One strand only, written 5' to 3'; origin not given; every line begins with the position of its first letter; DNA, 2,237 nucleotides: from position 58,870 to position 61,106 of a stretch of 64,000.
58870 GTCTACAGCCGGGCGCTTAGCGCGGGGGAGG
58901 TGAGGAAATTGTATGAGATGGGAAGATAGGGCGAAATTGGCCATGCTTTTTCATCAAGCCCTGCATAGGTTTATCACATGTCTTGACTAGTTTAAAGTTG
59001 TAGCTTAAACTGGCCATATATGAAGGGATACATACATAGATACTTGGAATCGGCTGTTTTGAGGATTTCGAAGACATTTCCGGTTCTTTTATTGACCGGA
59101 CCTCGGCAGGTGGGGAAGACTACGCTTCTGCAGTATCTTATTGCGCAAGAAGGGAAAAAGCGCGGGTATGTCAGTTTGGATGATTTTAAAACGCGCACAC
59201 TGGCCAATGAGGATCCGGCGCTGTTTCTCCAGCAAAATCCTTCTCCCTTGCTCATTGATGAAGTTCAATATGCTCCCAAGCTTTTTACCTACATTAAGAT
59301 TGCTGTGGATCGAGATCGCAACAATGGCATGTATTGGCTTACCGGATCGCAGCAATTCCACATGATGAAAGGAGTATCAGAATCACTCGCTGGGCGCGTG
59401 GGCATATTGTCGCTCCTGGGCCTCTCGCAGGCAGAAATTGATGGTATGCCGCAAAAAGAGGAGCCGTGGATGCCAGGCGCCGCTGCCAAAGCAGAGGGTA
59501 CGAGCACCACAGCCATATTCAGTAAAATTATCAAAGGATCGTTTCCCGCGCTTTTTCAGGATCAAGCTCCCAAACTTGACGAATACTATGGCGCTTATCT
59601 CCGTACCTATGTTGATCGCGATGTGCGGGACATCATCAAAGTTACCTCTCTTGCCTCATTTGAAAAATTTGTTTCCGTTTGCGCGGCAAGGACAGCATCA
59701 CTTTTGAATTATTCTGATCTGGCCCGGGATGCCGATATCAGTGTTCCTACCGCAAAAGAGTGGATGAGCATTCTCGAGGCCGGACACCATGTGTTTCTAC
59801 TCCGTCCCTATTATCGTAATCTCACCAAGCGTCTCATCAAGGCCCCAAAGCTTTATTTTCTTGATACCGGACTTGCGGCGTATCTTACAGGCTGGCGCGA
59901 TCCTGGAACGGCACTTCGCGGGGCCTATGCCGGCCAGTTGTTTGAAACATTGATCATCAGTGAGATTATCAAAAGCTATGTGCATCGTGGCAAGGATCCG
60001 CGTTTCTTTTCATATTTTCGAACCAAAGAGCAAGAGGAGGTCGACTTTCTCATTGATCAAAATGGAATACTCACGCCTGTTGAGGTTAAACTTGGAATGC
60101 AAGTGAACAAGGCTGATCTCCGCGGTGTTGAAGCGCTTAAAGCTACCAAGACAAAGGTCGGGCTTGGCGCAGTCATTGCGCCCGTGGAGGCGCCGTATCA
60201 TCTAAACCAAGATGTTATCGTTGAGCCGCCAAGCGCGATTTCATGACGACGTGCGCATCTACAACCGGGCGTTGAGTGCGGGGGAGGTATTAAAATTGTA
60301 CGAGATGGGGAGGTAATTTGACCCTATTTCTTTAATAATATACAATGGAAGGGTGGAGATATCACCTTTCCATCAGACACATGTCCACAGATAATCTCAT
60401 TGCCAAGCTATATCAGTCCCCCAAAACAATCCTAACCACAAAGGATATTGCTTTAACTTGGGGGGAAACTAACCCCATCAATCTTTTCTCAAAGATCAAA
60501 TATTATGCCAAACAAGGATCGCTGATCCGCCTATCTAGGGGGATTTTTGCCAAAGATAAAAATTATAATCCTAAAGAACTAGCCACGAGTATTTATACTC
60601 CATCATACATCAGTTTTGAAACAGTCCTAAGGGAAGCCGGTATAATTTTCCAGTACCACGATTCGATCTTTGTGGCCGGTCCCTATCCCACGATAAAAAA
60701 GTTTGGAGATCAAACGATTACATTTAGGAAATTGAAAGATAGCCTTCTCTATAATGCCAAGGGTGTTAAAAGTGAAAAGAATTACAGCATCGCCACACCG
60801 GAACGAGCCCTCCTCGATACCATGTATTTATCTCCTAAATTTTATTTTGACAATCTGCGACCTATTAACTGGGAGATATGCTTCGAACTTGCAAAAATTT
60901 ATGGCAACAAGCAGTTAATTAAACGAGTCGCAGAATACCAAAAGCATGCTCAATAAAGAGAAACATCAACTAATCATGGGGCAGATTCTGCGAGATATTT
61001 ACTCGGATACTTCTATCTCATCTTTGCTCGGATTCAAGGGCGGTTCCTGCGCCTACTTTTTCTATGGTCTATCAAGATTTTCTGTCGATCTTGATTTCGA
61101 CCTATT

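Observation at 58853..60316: DUF4143 AAA ATPase gene inserted at the 3' end of the LamG gene, flanked by a duplicated 75-bp coding fragment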

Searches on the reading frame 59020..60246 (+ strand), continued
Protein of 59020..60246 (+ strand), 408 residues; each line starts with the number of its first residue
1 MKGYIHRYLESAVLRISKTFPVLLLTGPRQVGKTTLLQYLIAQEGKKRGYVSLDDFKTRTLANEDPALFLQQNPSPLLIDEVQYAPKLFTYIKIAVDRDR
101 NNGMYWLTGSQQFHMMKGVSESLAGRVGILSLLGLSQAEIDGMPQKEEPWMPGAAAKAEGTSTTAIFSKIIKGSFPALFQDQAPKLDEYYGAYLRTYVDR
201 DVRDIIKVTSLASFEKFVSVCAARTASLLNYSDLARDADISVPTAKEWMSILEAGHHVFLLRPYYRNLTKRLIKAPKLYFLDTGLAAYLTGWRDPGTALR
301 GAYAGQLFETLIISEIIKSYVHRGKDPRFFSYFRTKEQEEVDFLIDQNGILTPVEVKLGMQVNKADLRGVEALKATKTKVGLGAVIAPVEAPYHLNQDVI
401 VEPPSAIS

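Call 70: search_dna_similar(query=window:59020-60243:+, collection=plasmids, mode=protein, max_rows=15)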
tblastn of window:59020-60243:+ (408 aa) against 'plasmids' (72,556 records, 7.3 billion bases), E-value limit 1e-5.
Records with a match: 369; places in all: 418; records where one place covers at least 80% of the query: 322.
Best place of each record, by identity: 60-80% 2; <60% 367.
By first word of the organism name: Rhizobium 95; Agrobacterium 52; Moraxella 30; Thermus 20; Sinorhizobium 14; Ensifer 12; Sulfitobacter 7; Runella 6; Neorhizobium 6; Sphingobium 5; and 74 more.
By predicted mobility (MOB-suite, as given by PLSDB): non-mobilizable 162; conjugative 149; mobilizable 58.
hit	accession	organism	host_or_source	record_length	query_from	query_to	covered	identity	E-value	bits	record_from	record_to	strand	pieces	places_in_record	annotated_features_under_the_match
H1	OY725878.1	Subdoligranulum variabile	-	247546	4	407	99%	42.9%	2e-98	328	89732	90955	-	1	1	record has no annotation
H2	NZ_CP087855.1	Moraxella bovis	Bovine,bacteria culture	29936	4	403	98%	38.6%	4e-90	304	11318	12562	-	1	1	ATP-binding protein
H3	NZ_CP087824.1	Moraxella bovis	Bovine,bacteria culture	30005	4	403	98%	38.6%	4e-90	304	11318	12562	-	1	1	ATP-binding protein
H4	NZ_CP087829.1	Moraxella bovis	Bovine,bacteria culture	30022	4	403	98%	38.6%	4e-90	304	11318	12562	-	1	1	ATP-binding protein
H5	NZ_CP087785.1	Moraxella bovis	Bovine,bacteria culture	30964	4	403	98%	38.6%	4e-90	304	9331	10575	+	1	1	ATP-binding protein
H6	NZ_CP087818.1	Moraxella bovis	Bovine,bacteria culture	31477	4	403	98%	38.6%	4e-90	304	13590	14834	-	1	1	ATP-binding protein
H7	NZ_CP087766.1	Moraxella bovis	Bovine,bacteria culture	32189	4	403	98%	38.6%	4e-90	304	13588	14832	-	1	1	ATP-binding protein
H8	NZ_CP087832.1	Moraxella bovis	Bovine,bacteria culture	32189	4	403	98%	38.6%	4e-90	304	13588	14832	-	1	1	ATP-binding protein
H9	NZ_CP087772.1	Moraxella bovis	Bovine,bacteria culture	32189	4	403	98%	38.6%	4e-90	304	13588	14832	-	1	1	ATP-binding protein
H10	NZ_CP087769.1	Moraxella bovis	Bovine,bacteria culture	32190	4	403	98%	38.6%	4e-90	304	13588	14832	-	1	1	ATP-binding protein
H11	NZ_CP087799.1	Moraxella bovis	Bovine,bacteria culture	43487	4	403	98%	38.6%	5e-90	304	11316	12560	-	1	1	ATP-binding protein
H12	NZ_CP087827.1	Moraxella bovis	Bovine,bacteria culture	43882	4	403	98%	38.6%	5e-90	304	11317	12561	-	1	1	ATP-binding protein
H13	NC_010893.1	Moraxella bovis Epp63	-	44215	4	403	98%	38.6%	5e-90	304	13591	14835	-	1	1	ATP-binding protein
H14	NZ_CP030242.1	Moraxella bovis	Bos taurus,strain,ocular secretion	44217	4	403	98%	38.6%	5e-90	304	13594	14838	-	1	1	ATP-binding protein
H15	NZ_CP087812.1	Moraxella bovis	Bovine,bacteria culture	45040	4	403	98%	38.6%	5e-90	304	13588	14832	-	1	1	ATP-binding protein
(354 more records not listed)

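Call 71: search_dna_similar(query=window:59020-60243:+, collection=phages, mode=protein, max_rows=10)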
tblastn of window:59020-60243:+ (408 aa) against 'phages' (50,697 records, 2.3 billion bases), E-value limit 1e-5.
Records with a match: 7; places in all: 7; records where one place covers at least 80% of the query: 6.
Best place of each record, by identity: <60% 7.
By first word of the organism name: Bacteriophage 7.
By host as written in the record: - 7.
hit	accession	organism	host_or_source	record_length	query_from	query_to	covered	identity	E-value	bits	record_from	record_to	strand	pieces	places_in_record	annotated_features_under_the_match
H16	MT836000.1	Bacteriophage sp.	human fecal samples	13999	4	357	87%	45.9%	3e-91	306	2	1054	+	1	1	record has no annotation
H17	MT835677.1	Bacteriophage sp.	human fecal samples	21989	4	391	95%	36.5%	2e-66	234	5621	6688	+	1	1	record has no annotation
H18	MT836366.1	Bacteriophage sp.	human fecal samples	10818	4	387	94%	36.1%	3e-70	246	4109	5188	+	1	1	record has no annotation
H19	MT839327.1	Bacteriophage sp.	human fecal samples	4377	2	359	88%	28.7%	3e-10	68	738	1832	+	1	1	record has no annotation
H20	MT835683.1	Bacteriophage sp.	human fecal samples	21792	1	359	88%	24.6%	4e-7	58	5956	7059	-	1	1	record has no annotation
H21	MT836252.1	Bacteriophage sp.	human fecal samples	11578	5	357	87%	23.6%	3e-14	81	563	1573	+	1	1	record has no annotation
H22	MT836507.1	Bacteriophage sp.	human fecal samples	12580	1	136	33%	30.7%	3e-6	56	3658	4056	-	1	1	record has no annotation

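Call 72: predict_structure(alignment_id=A2)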
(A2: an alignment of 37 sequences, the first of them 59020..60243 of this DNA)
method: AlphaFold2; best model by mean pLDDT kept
length: 408 residues; sequences in the alignment: 37
mean_pLDDT: 90.5   pTM: 0.90
mean pLDDT of the five models: 90.5, 89.5, 88.3, 88.0, 83.2
residues with pLDDT >= 90: 303; 70-90: 88; 50-70: 15; < 50: 2
segments of 3 or more residues with pLDDT < 50: none
pLDDT, mean of each block of 10 residues (from residue 1): 80 93 92 95 90 95 97 97 90 94 93 66 85 92 90 85 94 94 93 88 72 92 95 96 94 90 78 88 95 94 95 94 81 90 92 94 93 92 96 95 94
secondary structure, 60 per line:
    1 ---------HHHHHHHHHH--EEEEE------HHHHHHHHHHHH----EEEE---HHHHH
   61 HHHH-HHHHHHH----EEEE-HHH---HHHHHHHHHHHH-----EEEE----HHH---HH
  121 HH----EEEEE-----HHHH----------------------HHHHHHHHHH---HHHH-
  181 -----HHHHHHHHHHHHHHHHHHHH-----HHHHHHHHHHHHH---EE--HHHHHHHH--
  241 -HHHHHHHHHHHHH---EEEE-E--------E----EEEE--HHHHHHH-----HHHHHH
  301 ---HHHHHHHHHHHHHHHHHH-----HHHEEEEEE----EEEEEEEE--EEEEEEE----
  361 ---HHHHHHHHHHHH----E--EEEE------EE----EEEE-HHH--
elements in order: H10-19 E22-26 H33-44 E49-52 H56-64 H66-72 E77-80 H88-99 E105-108 H119-122 E127-131 H137-140 H163-172 H176-179 H186-205 H211-223 H231-238 H242-254 E258-261 E277-280 H283-289 H295-300 H304-321 E330-335 E340-347 E350-356 H364-375 E383-386 E399-402

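Call 76: fold_search(model_id=the predicted structure, library=pdb)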
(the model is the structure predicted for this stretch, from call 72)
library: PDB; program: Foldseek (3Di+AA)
matches with E <= 10: 1775; with E <= 0.001: 59
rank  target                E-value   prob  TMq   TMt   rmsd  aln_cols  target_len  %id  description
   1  2fna_A                4.3e-06  1.00  0.43  0.48   7.3       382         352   13  Crystal structure of an archaeal aaa+ atpase (sso1545) from sulfolobus solfataricus p2 at 2.00 A resolution (released 2006-02-07)
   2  2qen                  8.0e-06  1.00  0.43  0.49   6.8       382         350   15  The walker-type atpase paby2304 of pyrococcus abyssi (released 2008-07-01)
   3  3pfi_B                3.1e-05  1.00  0.34  0.45  10.6       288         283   14  2.7 Angstrom resolution crystal structure of a probable holliday junction DNA helicase (ruvB) from Campylobacter jejun (released 2010-11-10)
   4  1in4                  3.3e-05  1.00  0.32  0.40  10.9       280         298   17  THERMOTOGA MARITIMA RUVB HOLLIDAY JUNCTION BRANCH MIGRATION MOTOR (released 2001-08-08)
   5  3shf                  3.3e-05  1.00  0.24  0.10  17.8       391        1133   13  Crystal structure of the R265S mutant of full-length murine Apaf-1 (released 2011-08-24)
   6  7jgr_A                3.5e-05  1.00  0.27  0.28  16.0       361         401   12  Structure of Drosophila ORC bound to DNA (84 bp) and Cdc6 (released 2020-09-09)
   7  8bob_C                6.6e-05  1.00  0.28  0.28  17.7       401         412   12  Structural basis for negative regulation of the maltose system (released 2023-10-18)
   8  3sfz                  6.6e-05  1.00  0.24  0.10  17.9       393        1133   14  Crystal structure of full-length murine Apaf-1 (released 2011-08-24)
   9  7jk6_A                6.6e-05  0.99  0.24  0.25  15.7       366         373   12  Structure of Drosophila ORC in the active conformation (released 2020-09-09)
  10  8twa_1                7.4e-05  1.00  0.22  0.20  15.4       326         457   12  Cryo-EM structure of S. cerevisiae Ctf18-RFC-PCNA-PolE-DNA complex (released 2024-09-04)
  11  7swl_D                1.0e-04  0.99  0.29  0.22  19.4       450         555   10  CryoEM structure of the N-terminal-deleted Rix7 AAA-ATPase (released 2022-03-02)
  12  1in8                  1.1e-04  1.00  0.31  0.39  10.9       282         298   18  THERMOTOGA MARITIMA RUVB T158V (released 2001-08-08)
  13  6z1d_B                1.1e-04  1.00  0.25  0.37  13.4       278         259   14  Crystal structure of the AAA domain of Rubisco Activase from Nostoc sp. (strain PCC 7120), Gadolinium complex (released 2020-09-23)
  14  9jap_A                1.2e-04  1.00  0.36  0.20  13.6       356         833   15  Helical structure of EfAvs5(SIR2-STAND) (released 2025-03-19)
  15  1in6                  1.4e-04  1.00  0.31  0.39  11.1       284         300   18  THERMOTOGA MARITIMA RUVB K64R MUTANT (released 2001-08-08)
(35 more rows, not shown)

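Call 77: find_encoding_contigs(protein=P0007, flank=4000, max_places=4)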
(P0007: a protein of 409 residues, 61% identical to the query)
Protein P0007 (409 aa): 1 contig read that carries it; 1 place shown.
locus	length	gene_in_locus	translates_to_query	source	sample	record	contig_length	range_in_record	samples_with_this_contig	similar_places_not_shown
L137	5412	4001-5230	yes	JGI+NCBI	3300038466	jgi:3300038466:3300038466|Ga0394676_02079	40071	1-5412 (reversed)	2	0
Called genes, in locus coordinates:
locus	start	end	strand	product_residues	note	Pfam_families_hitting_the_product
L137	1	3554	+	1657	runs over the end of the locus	PF00873:ACR_tran, PF03176:MMPL (weak)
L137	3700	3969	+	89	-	PF20582:UPF0758_N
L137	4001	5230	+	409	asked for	PF13173:AAA_14, PF13635:DUF4143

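Call 78: find_encoding_contigs(protein=P0006, flank=4000, max_places=4)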
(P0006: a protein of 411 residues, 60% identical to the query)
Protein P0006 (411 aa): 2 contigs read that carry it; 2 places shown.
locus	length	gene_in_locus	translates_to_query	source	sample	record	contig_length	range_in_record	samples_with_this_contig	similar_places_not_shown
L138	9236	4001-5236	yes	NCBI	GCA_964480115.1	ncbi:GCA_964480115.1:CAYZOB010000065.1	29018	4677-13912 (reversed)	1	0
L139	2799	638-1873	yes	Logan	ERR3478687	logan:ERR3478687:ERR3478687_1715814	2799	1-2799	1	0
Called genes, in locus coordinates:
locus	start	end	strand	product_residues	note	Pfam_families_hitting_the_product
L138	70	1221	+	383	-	-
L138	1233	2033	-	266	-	PF01875:Memo, PF02900:LigB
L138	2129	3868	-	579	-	-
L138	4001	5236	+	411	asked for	PF13173:AAA_14, PF13635:DUF4143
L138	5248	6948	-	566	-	PF03446:NAD_binding_2, PF00393:6PGD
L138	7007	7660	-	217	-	PF18306:LDcluster4, PF03641:Lysine_decarbox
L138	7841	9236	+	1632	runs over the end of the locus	PF00310:GATase_2, PF04898:Glu_syn_central, PF01645:Glu_synthase, PF01493:GXGXG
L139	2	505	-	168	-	?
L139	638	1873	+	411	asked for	PF13173:AAA_14, PF13635:DUF4143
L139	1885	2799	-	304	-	?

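Call 82: search_dna_similar(query=window:59020-60243:+, collection=plasmids, mode=protein, max_rows=50, rows=spread)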
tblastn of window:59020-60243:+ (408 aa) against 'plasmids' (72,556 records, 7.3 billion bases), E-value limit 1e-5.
Records with a match: 369; places in all: 418; records where one place covers at least 80% of the query: 322.
Best place of each record, by identity: 60-80% 2; <60% 367.
By first word of the organism name: Rhizobium 95; Agrobacterium 52; Moraxella 30; Thermus 20; Sinorhizobium 14; Ensifer 12; Sulfitobacter 7; Runella 6; Neorhizobium 6; Sphingobium 5; and 74 more.
By predicted mobility (MOB-suite, as given by PLSDB): non-mobilizable 162; conjugative 149; mobilizable 58.
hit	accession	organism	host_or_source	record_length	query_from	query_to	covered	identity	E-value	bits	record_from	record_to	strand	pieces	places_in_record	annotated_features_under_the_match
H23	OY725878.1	Subdoligranulum variabile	-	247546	4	407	99%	42.9%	2e-98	328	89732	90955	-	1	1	record has no annotation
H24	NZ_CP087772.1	Moraxella bovis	Bovine,bacteria culture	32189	4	403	98%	38.6%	4e-90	304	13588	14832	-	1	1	ATP-binding protein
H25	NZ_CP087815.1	Moraxella bovis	Bovine,bacteria culture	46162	4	403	98%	38.6%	5e-90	304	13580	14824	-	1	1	ATP-binding protein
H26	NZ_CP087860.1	Moraxella bovis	Bovine,bacteria culture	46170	4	403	98%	38.6%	5e-90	304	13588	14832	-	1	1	ATP-binding protein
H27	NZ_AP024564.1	Allochromatium tepidum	-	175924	5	359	87%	42.5%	7e-76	263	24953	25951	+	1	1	ATP-binding protein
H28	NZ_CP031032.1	Runella sp. SP2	whole organism,freshwater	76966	10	374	89%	36.4%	3e-65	232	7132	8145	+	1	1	ATP-binding protein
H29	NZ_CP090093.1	Rhizobium leguminosarum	Galega,Cell culture,Plant nodule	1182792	2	374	91%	35.0%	2e-50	189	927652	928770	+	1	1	record has no annotation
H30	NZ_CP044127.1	Rhizobium sp. BG4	Prosopis cineraria,pure bacterial ...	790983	21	375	87%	36.0%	5e-52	194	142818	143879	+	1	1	ATP-binding protein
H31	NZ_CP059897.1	Ciceribacter thiooxidans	mixed culture,soil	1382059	22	376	87%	35.8%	1e-50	190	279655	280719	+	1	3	none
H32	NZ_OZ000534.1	Shinella sp. WSC3-e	-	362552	22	374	87%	35.8%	2e-51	192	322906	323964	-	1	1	ATP-binding protein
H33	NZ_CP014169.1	Sphingomonas panacis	Panax ginseng,bacterial cell,Panax ...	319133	5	386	94%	33.0%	3e-48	183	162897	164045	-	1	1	ATP-binding protein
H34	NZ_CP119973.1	Agrobacterium leguminum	pure culture,soil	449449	4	386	94%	32.7%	3e-47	180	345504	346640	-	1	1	ATP-binding protein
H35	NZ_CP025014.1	Rhizobium leguminosarum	Lotus corniculatus,Bacteria culture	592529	6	386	93%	32.7%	2e-47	181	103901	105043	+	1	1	ATP-binding protein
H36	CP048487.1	Agrobacterium tumefaciens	walnut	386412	22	374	87%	35.1%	1e-51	193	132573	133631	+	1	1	ATP-binding protein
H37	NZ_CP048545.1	Agrobacterium tumefaciens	walnut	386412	22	374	87%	35.1%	1e-51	193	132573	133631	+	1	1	ATP-binding protein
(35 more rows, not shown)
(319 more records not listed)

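Call 83: get_annotated_region(hit=H37, flank=3000)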
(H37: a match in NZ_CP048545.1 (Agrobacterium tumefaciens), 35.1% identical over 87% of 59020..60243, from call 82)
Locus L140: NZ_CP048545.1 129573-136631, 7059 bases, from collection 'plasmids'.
description: Agrobacterium tumefaciens strain SJ001 plasmid pAt, complete sequence
organism: Agrobacterium tumefaciens (NCBI taxid 358)
taxonomy: Bacteria; Pseudomonadota; Alphaproteobacteria; Hyphomicrobiales; Rhizobiaceae; Agrobacterium; Agrobacterium tumefaciens
host: -; source: walnut; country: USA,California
typing (MOB-suite, as given by PLSDB): conjugative; relaxase MOBQ; mating-pair formation MPF_T
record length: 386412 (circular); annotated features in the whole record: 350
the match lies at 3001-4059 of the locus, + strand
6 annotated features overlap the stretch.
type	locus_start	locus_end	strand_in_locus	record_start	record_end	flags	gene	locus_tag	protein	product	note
CDS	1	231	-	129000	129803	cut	-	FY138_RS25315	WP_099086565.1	ABC transporter permease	GO:0055085 - transmembrane transport [Evidence IEA]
CDS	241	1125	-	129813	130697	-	-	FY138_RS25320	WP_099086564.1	ABC transporter permease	GO:0055085 - transmembrane transport [Evidence IEA]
CDS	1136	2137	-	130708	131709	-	-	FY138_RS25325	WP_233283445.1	ABC transporter substrate-binding protein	-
CDS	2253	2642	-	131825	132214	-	-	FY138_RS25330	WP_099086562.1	hypothetical protein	-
CDS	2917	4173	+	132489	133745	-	-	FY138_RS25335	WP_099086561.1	ATP-binding protein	-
CDS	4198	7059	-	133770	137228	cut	pyc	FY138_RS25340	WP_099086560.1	pyruvate carboxylase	GO:0006094 - gluconeogenesis [Evidence IEA]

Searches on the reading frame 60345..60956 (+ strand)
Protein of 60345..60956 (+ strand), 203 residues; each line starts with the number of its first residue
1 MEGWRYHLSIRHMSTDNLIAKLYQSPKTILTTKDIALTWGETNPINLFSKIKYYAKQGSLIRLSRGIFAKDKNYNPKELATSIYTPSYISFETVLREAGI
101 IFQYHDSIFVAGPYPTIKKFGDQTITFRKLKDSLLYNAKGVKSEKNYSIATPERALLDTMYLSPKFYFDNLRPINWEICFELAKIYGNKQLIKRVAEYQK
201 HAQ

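Call 5: search_protein_families(library=pfam, proteins=[window:60345-60956:+])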
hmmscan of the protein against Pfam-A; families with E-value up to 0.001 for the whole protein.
window:60345-60956:+ (203 aa): 0 families

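Call 52: find_encoding_contigs(protein=window:60345-60956:+, flank=8000, max_places=10)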
Protein window:60345-60956:+ (203 aa): 18 contigs read that carry it; 10 places shown.
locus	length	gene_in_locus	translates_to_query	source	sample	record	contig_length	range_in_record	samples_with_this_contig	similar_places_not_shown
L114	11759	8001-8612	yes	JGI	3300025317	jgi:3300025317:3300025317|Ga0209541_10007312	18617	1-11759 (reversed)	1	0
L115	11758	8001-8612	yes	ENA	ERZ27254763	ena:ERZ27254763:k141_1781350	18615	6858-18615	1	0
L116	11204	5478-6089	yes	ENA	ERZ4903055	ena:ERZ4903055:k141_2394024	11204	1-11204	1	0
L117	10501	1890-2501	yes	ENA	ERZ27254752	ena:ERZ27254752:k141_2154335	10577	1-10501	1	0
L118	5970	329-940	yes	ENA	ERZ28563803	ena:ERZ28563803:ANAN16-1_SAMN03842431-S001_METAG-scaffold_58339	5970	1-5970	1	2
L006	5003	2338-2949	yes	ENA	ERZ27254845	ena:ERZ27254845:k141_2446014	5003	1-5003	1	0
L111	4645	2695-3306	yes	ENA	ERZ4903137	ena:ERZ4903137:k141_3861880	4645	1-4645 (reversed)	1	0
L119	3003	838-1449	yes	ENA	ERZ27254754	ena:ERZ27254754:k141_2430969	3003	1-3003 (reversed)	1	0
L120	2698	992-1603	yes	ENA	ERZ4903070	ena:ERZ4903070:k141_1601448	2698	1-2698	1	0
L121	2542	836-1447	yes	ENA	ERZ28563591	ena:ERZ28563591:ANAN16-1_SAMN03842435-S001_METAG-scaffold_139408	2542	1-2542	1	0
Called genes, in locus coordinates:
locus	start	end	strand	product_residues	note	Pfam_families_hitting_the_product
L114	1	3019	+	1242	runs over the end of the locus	-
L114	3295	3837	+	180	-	PF01936:NYN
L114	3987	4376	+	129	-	PF05635:23S_rRNA_IVP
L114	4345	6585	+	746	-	PF07953:Toxin_R_bind_N (weak), PF00354:Pentaxin (faint), PF13385:Laminin_G_3, PF02973:Sialidase (faint), PF13385:Laminin_G_3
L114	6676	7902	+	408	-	PF13173:AAA_14, PF13635:DUF4143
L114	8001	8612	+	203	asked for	-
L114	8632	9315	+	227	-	PF08843:AbiEii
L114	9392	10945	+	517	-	PF13620:CarboxypepD_reg (weak)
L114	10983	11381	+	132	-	-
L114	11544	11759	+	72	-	?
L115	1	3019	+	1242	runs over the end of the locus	-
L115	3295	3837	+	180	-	PF01936:NYN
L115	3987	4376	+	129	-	PF05635:23S_rRNA_IVP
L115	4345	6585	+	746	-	PF07953:Toxin_R_bind_N (weak), PF00354:Pentaxin (faint), PF13385:Laminin_G_3, PF02973:Sialidase (faint), PF13385:Laminin_G_3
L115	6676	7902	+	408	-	PF13173:AAA_14, PF13635:DUF4143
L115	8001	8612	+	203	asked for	-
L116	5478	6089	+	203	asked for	-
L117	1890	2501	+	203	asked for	-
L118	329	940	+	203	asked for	-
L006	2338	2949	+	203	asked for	-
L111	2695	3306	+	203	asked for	-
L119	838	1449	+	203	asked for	-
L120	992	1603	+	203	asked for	-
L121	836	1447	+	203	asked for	-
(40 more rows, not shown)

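Call 64: search_protein_families(library=padloc, proteins=[window:60345-60956:+], max_evalue=0.01)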
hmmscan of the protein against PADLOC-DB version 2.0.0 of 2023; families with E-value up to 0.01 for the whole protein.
window:60345-60956:+ (203 aa): 13 families
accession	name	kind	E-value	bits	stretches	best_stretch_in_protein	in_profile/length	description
PDLC02255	AbiEi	-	3.7e-57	190.9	1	16-196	2-181/186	AbiEi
PDLC02241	AbiEi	-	8.3e-19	66.2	1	44-167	25-155/199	AbiEi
PDLC02230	AbiEi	-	3.1e-16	57.6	1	49-164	21-137/192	AbiEi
PDLC02272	AbiEi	-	1e-14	52.8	1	50-172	32-160/200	AbiEi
PDLC02267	AbiEi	-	6.9e-13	46.6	1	15-162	6-154/252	AbiEi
PDLC02240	AbiEi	-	2.6e-09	34.9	1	47-163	34-162/216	AbiEi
PDLC02232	AbiEi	-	6.8e-07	27.3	1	18-158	9-158/177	AbiEi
PDLC02274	AbiEi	-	3.5e-06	24.9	1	29-178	17-176/217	AbiEi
PDLC02227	AbiEi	-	0.00032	18.3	1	50-165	34-144/233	AbiEi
PDLC02225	AbiEi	-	0.00044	18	1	13-158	4-143/198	AbiEi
PDLC02269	AbiEi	-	0.0014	16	1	30-160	13-144/251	AbiEi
PDLC03919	NsnC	-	0.0061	14.2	1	124-191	92-156/251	-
PDLC02238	AbiEi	-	0.0066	14.3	0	50-171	17-139/180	AbiEi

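Call 65: search_protein_families(library=ncbifam, proteins=[window:60345-60956:+], max_evalue=0.01)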
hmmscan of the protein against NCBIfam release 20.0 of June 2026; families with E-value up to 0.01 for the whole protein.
window:60345-60956:+ (203 aa): 1 family
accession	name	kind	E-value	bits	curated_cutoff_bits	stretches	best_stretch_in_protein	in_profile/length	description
NF047376.1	TAA_AbiEi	equivalog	2.9e-07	30.4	150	1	17-105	8-103/172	type IV toxin-antitoxin system AbiEi family antitoxin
